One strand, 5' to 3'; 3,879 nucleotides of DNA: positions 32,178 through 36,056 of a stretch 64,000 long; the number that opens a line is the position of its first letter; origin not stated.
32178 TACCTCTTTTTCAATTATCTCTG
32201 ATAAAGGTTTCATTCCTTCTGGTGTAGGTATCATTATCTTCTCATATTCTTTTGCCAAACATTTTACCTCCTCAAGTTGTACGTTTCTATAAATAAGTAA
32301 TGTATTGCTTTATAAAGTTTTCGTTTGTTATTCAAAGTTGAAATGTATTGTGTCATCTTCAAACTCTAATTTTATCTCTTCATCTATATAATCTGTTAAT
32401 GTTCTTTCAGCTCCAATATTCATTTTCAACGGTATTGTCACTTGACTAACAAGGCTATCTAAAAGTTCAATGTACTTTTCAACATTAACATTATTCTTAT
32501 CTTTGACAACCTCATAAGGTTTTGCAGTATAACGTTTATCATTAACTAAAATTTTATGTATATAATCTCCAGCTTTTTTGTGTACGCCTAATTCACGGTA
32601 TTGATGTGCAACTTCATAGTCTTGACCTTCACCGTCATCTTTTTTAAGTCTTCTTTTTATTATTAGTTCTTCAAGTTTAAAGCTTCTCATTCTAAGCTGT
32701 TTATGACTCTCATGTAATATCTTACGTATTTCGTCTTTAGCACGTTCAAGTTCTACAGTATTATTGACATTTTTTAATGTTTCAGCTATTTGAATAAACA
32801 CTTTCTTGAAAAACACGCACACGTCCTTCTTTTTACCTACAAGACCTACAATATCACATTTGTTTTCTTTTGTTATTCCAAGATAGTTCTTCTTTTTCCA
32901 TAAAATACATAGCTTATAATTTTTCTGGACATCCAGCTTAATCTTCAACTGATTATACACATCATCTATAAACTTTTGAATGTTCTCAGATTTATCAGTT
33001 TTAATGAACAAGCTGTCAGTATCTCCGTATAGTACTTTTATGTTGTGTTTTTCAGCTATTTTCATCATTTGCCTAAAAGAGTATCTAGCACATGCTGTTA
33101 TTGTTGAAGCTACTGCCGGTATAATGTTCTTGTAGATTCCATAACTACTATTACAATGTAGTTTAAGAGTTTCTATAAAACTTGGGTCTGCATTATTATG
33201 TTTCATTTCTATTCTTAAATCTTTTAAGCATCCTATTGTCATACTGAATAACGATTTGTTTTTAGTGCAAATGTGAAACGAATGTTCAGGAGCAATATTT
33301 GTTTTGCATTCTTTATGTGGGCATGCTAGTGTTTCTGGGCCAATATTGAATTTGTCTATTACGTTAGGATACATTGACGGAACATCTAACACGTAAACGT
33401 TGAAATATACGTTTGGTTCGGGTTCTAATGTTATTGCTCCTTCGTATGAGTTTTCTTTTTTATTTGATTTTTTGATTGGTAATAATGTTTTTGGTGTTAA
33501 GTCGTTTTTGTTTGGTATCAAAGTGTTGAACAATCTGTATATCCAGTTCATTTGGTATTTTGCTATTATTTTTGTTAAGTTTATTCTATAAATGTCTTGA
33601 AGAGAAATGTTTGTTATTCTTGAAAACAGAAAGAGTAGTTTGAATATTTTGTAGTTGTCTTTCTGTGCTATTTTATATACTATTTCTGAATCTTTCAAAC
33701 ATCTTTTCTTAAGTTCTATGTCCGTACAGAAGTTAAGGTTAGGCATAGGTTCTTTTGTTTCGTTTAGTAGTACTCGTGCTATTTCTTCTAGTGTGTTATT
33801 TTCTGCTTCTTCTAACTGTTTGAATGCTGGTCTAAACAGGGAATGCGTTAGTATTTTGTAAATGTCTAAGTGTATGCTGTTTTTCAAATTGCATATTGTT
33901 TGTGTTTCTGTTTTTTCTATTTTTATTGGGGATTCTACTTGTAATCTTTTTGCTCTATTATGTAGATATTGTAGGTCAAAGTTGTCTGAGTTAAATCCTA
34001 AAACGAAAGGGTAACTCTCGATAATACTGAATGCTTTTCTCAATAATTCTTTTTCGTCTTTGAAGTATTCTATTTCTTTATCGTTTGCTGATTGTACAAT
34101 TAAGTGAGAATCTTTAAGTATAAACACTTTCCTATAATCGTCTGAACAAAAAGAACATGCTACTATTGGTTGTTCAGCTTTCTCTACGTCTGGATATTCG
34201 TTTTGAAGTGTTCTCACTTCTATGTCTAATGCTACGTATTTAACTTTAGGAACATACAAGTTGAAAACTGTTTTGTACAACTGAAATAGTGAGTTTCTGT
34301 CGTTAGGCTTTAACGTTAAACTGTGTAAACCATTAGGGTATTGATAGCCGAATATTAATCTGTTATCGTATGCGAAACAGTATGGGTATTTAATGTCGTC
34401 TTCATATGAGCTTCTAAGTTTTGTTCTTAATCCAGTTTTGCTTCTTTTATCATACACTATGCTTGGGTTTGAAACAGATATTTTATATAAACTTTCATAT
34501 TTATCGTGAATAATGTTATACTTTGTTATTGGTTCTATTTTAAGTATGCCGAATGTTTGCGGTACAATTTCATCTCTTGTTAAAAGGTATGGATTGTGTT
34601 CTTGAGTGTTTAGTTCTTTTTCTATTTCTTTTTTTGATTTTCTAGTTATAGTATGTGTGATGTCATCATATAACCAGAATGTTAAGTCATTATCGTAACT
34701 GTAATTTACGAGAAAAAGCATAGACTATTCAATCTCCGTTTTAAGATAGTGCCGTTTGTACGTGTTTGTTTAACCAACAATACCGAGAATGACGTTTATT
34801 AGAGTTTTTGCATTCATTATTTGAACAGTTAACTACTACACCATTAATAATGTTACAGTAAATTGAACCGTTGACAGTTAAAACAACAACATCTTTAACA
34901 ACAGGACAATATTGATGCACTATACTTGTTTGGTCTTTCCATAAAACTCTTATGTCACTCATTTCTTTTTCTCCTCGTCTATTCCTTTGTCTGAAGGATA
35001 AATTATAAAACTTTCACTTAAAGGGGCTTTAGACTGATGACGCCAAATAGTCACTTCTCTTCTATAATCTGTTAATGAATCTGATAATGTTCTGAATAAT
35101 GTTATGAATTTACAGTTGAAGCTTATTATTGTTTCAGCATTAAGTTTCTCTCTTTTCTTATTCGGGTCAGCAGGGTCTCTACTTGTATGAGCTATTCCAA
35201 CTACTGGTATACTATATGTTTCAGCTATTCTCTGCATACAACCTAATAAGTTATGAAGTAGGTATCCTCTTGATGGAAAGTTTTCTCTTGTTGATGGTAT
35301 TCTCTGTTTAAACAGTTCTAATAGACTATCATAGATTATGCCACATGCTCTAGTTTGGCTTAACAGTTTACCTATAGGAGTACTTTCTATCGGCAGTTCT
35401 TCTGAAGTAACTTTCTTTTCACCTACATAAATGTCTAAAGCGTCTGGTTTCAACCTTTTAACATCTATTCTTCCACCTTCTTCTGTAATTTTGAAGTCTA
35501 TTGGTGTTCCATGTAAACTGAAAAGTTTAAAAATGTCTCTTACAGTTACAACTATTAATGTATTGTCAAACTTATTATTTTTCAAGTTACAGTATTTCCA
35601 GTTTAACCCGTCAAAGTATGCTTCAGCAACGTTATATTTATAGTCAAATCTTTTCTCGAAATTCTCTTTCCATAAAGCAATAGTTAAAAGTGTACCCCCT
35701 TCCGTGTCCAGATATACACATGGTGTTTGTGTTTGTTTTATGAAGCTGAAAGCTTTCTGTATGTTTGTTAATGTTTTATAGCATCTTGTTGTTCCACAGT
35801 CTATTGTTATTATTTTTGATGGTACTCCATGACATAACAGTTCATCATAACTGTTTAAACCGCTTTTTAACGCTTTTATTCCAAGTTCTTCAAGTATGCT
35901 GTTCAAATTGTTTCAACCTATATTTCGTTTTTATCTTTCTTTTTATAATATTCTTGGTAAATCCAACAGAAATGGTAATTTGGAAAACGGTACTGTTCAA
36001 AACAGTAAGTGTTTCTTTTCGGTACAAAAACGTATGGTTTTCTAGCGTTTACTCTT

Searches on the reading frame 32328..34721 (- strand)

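Call 7: search_protein_families(library=pfam, proteins=[window:32328-34721:-], max_evalue=0.01)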
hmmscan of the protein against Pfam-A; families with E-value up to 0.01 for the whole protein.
window:32328-34721:- (797 aa): 5 families
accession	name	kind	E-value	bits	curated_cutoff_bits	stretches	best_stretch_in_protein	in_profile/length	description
PF00136.26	DNA_pol_B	-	4e-31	108.7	23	1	411-748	27-429/453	DNA polymerase family B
PF03104.25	DNA_pol_B_exo1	-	2.7e-22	79.8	23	1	105-296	3-233/242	DNA polymerase family B, exonuclease domain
PF10108.15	DNA_pol_B_exo2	-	0.00012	22.3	24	1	203-274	21-89/213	Predicted 3'-5' exonuclease related to the exonuclease domain of PolB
PF13482.12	RNase_H_2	-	0.00047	20.6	22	1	220-322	41-117/165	RNase_H superfamily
PF03486.20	HI0933_like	-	0.0099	15.8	50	0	540-606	70-136/244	HI0933-like protein Rossmann domain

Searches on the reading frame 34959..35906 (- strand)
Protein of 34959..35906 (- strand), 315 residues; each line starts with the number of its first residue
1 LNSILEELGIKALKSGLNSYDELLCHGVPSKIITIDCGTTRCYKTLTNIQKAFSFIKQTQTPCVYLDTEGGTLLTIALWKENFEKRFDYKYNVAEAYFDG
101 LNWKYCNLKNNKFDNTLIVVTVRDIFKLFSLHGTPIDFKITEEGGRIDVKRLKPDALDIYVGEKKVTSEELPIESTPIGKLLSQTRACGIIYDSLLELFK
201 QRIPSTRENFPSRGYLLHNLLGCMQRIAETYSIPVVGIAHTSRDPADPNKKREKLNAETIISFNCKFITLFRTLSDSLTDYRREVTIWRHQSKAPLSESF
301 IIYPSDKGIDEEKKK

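Call 7: search_protein_families(library=pfam, proteins=[window:34959-35906:-], max_evalue=0.01)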
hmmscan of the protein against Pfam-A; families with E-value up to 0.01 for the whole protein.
window:34959-35906:- (315 aa): 1 family
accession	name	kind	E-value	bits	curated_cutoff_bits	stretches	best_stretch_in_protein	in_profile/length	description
PF08423.17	Rad51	-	0.00017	21.4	22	0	179-239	114-173/244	Rad51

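Call 77: search_protein_families(library=phrogs, proteins=[window:34959-35906:-], max_evalue=0.001)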
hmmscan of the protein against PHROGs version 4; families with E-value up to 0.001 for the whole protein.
window:34959-35906:- (315 aa): 1 family
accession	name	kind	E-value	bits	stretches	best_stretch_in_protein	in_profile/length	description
phrog_8337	-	DNA, RNA and nucleotide metabolism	0.00084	19.8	0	13-71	50-109/273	DNA repair protein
